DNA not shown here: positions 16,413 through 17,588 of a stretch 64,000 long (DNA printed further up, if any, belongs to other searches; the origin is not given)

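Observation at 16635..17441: Duplicated intronless NADPH-dependent F420-reductase/COG2085-like gene is a horizontal-transfer candidate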

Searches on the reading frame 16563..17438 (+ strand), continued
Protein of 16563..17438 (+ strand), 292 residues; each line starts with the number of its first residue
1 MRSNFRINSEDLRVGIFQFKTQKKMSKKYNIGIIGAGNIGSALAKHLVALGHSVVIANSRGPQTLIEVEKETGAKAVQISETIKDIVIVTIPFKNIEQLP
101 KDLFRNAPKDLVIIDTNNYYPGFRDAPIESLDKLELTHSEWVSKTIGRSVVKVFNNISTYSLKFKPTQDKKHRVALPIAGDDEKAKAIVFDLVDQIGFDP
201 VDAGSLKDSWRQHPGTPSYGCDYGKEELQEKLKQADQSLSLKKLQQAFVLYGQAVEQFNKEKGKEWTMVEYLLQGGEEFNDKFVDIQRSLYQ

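Call 74: search_protein_families(library=pfam, proteins=[L001:6179-6337:+, L001:6360-6686:+, L001:6785-7477:+, L001:3547-4851:+, L001:1344-1832:+, L001:744-1004:-], max_evalue=0.01)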
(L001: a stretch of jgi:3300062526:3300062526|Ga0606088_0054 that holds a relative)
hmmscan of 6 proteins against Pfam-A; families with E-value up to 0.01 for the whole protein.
L001:6179-6337:+ (53 aa): 0 families

L001:6360-6686:+ (109 aa): 1 family
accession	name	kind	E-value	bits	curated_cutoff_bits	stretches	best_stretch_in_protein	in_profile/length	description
PF01217.26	Clat_adaptor_s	-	2.8e-05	24.6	22.5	1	4-76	63-135/142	Clathrin adaptor complex small chain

L001:6785-7477:+ (231 aa): 1 family
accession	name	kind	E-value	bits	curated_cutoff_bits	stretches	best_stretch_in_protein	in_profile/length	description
PF00928.26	Adap_comp_sub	-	2.3e-52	178.3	31.6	1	1-227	23-240/259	Adaptor complexes medium subunit family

L001:3547-4851:+ (435 aa): 2 families
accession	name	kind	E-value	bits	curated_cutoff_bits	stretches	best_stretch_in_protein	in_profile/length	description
PF00622.36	SPRY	-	3.7e-09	37.1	26.3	1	241-332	3-87/121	SPRY domain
PF00076.28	RRM_1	-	0.00016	21.9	20.7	1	78-144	1-69/70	RNA recognition motif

L001:1344-1832:+ (163 aa): 0 families

L001:744-1004:- (87 aa): 0 families

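Call 80: find_related_loci(query=A2, collection=viral_contigs, flank=5000)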
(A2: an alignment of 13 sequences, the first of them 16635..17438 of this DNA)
Query A2 (268 aa) in viral_contigs; peptide patterns used: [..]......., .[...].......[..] (x = any residue, [..] = any of these).
38 stretches matched a pattern; 3 encode a relative of the query (tblastn E <= 1e-3); 3 distinct loci.
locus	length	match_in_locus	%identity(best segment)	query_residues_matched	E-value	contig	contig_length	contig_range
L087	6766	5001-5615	45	20-222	2e-54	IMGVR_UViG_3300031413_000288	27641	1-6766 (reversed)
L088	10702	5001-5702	40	7-235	2e-51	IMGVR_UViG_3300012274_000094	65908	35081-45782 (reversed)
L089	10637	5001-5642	41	19-229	9e-48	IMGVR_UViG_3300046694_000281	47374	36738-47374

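Call 81: find_related_loci(query=A1, collection=metagenome_contigs, flank=4000)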
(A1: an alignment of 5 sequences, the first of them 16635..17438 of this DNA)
Query A1 (268 aa) in metagenome_contigs; peptide patterns used: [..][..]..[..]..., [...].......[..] (x = any residue, [..] = any of these).
600 stretches matched a pattern (row limit reached: there are more); 448 encode a relative of the query (tblastn E <= 1e-3); the best 80 are kept; 80 distinct loci.
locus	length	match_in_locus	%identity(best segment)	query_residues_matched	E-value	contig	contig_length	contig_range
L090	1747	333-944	52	17-218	1e-66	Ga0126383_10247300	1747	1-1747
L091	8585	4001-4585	53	19-211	4e-63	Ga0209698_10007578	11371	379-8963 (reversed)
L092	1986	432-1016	51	19-211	3e-63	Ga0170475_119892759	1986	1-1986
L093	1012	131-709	54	17-206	5e-66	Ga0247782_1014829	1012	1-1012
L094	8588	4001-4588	54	17-209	6e-61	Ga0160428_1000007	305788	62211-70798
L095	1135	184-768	51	19-211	1e-64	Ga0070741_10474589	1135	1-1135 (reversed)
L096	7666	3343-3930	51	19-212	1e-60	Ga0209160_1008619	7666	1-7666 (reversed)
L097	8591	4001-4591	49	19-213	2e-60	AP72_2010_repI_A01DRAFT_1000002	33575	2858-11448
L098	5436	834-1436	49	17-216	6e-60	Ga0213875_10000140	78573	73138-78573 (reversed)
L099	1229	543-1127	49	19-211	2e-63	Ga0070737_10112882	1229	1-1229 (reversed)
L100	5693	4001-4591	51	19-213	5e-60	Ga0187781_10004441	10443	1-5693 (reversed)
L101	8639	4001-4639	47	19-222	4e-60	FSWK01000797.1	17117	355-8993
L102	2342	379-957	52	19-208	3e-60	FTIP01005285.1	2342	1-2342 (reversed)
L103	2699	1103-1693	49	19-213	2e-59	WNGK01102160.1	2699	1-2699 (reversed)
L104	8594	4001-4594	52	17-212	1e-58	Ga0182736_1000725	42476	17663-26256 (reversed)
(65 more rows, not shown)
